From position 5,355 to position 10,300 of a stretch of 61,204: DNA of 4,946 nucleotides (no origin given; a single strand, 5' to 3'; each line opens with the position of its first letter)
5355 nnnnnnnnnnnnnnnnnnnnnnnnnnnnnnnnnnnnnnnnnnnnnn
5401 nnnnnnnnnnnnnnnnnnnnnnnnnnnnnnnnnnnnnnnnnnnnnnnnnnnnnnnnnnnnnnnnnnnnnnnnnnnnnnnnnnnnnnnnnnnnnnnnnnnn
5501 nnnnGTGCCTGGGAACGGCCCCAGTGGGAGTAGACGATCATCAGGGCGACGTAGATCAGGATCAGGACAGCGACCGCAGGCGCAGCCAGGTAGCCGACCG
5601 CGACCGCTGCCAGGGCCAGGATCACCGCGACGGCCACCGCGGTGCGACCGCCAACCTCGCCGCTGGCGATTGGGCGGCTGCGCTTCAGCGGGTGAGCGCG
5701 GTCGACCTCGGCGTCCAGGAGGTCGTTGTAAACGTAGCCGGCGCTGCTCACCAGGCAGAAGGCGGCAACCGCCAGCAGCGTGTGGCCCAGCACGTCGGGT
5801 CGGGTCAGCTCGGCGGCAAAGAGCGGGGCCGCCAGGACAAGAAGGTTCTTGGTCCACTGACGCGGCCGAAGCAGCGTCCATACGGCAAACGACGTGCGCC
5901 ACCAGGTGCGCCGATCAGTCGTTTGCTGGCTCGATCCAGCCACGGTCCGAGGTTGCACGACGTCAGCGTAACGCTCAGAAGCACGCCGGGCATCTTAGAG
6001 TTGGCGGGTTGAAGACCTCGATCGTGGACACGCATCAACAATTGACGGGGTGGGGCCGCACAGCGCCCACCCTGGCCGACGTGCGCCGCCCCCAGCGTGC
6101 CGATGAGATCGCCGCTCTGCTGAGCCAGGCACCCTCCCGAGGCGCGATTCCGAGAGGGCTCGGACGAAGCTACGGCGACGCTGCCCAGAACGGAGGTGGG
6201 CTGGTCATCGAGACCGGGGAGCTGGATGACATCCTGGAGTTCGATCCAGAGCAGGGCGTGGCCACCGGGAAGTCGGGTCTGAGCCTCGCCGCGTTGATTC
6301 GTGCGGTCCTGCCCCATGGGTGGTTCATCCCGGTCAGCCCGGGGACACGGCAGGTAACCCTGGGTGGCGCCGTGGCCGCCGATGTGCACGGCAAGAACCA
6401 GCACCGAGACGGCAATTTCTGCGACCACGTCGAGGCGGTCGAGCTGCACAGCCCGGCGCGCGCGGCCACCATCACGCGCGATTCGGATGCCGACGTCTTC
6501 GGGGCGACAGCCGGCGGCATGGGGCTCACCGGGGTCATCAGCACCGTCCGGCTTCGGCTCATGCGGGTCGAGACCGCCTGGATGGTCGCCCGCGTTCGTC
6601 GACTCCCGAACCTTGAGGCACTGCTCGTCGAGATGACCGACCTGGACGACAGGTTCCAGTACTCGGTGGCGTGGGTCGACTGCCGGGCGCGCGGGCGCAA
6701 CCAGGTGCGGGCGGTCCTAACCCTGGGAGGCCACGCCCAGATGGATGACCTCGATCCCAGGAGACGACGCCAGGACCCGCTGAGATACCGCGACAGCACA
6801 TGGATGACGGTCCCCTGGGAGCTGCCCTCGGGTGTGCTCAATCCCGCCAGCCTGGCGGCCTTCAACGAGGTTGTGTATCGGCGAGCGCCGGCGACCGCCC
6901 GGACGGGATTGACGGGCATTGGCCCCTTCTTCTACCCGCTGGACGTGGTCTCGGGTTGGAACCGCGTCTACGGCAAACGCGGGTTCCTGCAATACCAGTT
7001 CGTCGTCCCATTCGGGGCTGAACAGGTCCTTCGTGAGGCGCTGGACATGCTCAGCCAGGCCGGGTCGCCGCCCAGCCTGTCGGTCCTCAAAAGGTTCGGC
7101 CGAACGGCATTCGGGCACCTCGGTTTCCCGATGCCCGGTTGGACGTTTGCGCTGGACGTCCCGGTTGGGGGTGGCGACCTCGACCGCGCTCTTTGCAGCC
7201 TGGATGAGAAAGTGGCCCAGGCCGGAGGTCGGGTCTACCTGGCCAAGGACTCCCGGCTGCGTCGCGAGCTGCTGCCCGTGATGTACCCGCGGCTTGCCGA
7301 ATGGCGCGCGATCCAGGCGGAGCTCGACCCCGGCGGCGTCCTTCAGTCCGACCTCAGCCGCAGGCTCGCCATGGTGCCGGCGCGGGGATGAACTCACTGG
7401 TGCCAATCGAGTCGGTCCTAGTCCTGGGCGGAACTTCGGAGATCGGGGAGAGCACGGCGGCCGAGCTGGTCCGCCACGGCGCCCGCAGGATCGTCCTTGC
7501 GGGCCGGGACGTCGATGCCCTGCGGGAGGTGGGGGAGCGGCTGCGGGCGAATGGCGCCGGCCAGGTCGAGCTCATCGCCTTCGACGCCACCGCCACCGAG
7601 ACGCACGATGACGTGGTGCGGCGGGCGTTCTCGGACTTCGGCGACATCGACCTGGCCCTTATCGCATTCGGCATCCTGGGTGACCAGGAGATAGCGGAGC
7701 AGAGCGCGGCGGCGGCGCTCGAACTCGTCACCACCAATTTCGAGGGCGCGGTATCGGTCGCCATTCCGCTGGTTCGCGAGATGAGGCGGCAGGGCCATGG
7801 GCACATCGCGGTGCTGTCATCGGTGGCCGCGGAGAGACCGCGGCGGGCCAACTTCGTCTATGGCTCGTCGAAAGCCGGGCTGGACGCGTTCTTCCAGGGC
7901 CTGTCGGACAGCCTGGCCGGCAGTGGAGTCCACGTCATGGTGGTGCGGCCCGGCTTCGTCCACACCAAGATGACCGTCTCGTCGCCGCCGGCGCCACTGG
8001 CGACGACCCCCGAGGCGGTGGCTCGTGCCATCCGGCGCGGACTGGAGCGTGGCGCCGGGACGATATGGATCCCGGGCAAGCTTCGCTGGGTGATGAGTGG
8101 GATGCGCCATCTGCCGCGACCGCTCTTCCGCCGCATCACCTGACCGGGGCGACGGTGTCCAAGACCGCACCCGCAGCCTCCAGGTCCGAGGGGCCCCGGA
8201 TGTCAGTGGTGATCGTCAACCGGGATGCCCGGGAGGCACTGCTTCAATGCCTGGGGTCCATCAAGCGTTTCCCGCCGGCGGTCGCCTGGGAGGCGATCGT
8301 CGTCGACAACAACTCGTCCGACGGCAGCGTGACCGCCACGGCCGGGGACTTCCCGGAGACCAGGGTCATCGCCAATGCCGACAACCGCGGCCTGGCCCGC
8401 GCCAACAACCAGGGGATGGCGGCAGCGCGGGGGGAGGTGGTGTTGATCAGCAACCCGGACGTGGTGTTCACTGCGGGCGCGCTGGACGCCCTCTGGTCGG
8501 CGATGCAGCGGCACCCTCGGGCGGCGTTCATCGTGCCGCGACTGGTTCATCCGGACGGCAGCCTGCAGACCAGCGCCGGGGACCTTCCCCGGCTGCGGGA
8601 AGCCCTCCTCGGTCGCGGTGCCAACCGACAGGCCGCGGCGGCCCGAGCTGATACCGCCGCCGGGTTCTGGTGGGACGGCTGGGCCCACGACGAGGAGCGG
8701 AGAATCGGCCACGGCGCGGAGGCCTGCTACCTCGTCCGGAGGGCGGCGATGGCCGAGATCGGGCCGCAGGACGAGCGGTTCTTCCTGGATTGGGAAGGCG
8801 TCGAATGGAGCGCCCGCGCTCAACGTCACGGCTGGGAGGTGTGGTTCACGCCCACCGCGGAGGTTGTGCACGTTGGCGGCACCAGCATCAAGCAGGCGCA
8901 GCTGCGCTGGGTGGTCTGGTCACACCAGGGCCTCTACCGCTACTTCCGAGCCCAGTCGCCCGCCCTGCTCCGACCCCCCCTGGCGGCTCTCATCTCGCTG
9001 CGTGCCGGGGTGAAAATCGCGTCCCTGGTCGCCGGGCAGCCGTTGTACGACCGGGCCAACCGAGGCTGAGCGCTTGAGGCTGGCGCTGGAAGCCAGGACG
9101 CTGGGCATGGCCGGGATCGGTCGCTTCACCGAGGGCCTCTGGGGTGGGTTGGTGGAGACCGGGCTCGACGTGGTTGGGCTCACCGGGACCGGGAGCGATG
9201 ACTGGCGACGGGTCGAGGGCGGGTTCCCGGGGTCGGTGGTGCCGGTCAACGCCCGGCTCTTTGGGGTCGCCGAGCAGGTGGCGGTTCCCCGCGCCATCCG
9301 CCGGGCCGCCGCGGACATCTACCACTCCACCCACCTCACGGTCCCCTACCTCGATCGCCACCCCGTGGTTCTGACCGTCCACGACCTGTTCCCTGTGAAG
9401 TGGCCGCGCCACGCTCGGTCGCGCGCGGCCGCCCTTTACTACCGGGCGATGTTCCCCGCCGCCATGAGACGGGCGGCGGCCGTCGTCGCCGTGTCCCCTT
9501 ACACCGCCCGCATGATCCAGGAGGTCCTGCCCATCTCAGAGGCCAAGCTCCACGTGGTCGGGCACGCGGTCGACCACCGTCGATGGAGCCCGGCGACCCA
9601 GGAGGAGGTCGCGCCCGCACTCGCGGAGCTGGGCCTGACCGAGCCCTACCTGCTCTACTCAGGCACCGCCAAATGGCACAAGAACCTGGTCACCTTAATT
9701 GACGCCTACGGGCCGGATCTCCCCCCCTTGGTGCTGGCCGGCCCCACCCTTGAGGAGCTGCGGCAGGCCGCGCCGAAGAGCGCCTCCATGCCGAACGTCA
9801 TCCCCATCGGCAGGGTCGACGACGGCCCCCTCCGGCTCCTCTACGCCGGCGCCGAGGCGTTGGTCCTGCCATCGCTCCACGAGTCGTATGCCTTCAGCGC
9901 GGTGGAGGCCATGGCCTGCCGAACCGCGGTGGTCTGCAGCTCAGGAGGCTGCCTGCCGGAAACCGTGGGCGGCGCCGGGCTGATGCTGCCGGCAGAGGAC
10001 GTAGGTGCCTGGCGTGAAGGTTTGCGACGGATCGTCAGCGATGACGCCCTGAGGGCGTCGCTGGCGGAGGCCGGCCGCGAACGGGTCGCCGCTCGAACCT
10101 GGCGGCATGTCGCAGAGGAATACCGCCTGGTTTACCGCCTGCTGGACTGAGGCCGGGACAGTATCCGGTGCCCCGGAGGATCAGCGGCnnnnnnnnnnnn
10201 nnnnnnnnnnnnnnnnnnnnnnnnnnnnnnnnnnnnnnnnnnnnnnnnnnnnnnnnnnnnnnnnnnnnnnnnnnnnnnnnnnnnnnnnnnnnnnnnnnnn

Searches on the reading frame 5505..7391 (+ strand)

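Call 93: search_protein_families(library=pfam, proteins=[window:5505-7391:+], max_evalue=0.00001)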
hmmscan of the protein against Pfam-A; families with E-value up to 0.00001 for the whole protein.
window:5505-7391:+ (628 aa): 1 family
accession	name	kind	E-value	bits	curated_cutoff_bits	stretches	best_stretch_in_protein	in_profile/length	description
PF01565.28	FAD_binding_4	-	2.9e-20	72.8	26.4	1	193-314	4-128/139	FAD binding domain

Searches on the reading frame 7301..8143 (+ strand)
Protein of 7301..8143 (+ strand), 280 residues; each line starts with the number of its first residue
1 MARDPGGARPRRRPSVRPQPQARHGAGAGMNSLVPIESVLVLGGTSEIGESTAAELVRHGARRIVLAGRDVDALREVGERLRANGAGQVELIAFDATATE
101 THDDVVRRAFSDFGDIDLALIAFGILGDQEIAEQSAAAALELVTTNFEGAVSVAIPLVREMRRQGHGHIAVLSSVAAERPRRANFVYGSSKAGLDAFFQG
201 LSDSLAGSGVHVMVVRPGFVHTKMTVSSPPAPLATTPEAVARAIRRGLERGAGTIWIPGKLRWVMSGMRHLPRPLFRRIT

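Call 93: search_protein_families(library=pfam, proteins=[window:7301-8143:+], max_evalue=0.00001)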
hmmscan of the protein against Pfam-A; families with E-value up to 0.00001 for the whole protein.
window:7301-8143:+ (280 aa): 3 families
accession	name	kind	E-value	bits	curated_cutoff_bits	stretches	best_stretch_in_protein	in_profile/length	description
PF00106.31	adh_short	-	3.9e-36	124.8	26.6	1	39-228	3-190/195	short chain dehydrogenase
PF13561.12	adh_short_C2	-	2e-23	83.6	27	1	46-227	6-183/236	Enoyl-(Acyl carrier protein) reductase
PF08659.16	KR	-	4.8e-13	49.9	22.6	1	39-203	3-165/180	KR domain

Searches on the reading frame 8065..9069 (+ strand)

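Call 93: search_protein_families(library=pfam, proteins=[window:8065-9069:+], max_evalue=0.00001)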
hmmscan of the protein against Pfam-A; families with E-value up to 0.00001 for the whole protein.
window:8065-9069:+ (334 aa): 2 families
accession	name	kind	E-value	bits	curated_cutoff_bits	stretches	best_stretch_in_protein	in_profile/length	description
PF00535.33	Glycos_transf_2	-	4.7e-20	72.6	23.3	1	47-174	1-130/168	Glycosyl transferase family 2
PF13641.12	Glyco_tranf_2_3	-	1.5e-10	42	27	1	44-278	1-220/230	Glycosyltransferase like family 2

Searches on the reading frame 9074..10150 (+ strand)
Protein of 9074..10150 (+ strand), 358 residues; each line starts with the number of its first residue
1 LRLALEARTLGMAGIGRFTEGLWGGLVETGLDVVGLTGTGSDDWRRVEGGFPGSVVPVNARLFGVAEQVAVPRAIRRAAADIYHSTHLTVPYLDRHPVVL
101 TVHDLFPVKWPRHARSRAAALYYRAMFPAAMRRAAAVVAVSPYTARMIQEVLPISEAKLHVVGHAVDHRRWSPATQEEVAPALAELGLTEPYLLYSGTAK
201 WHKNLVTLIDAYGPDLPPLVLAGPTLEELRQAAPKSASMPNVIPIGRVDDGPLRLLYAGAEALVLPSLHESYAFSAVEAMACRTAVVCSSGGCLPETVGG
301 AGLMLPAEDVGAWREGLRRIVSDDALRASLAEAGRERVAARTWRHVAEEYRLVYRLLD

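Call 93: search_protein_families(library=pfam, proteins=[window:9074-10150:+], max_evalue=0.00001)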
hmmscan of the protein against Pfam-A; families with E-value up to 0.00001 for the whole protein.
window:9074-10150:+ (358 aa): 3 families
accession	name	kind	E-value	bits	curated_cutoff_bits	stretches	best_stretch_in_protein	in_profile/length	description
PF00534.26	Glycos_transf_1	-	2.8e-20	73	26.4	1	189-337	14-172/172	Glycosyl transferases group 1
PF13692.12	Glyco_trans_1_4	-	3.2e-18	66.8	27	1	191-323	2-142/142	Glycosyl transferases group 1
PF13439.12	Glyco_transf_4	-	1.2e-16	61.6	28.5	1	14-170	3-170/170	Glycosyltransferase Family 4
